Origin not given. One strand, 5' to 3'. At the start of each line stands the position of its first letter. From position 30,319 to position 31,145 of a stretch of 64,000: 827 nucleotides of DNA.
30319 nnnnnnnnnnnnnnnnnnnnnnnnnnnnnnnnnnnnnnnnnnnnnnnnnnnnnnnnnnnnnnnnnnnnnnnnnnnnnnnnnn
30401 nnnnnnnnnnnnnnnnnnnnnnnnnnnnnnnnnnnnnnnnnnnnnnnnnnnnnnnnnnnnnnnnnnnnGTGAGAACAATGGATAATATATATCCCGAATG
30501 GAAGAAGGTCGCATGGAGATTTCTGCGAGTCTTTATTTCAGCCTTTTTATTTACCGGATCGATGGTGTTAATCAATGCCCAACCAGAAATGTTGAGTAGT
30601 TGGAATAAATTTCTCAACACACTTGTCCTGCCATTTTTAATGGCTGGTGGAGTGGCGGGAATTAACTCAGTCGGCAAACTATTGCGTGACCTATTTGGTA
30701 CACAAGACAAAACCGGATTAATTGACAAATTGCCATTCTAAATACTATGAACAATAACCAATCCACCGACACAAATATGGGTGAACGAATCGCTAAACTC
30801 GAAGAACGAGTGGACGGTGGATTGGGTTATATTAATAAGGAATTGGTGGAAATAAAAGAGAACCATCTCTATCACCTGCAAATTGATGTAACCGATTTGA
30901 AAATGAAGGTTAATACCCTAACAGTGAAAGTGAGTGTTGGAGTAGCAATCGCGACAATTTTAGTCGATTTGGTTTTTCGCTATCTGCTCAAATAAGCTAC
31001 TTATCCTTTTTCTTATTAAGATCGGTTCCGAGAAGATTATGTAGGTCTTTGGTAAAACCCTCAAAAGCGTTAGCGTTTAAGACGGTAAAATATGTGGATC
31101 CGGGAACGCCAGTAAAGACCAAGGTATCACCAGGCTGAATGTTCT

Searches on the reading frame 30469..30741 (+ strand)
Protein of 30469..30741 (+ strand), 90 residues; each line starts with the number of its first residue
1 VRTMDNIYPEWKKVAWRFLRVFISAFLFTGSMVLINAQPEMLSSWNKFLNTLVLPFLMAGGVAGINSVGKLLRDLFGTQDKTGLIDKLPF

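Call 53: search_protein_families(library=phrogs, proteins=[window:30469-30741:+], max_evalue=0.01)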
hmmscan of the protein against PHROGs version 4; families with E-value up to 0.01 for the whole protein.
window:30469-30741:+ (90 aa): 0 families

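Call 75: search_protein_families(library=pfam, proteins=[window:30469-30741:+], max_evalue=0.05)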
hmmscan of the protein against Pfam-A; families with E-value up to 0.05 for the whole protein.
window:30469-30741:+ (90 aa): 1 family
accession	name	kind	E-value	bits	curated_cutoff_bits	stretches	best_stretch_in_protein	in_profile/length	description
PF03419.18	Peptidase_U4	-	0.047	13.4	28.4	0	14-76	28-90/284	Sporulation factor SpoIIGA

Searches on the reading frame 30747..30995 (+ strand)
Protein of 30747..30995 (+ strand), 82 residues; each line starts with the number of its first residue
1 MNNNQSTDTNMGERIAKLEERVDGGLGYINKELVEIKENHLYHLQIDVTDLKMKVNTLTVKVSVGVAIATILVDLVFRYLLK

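Call 53: search_protein_families(library=phrogs, proteins=[window:30747-30995:+], max_evalue=0.01)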
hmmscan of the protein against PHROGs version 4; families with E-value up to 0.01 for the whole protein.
window:30747-30995:+ (82 aa): 0 families

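Call 75: search_protein_families(library=pfam, proteins=[window:30747-30995:+], max_evalue=0.05)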
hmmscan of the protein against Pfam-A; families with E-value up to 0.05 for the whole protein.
window:30747-30995:+ (82 aa): 1 family
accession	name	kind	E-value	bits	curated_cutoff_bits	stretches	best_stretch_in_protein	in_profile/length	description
PF07668.16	MpPF1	-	0.025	14.3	22.7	1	36-63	158-185/314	M penetrans paralogue family 1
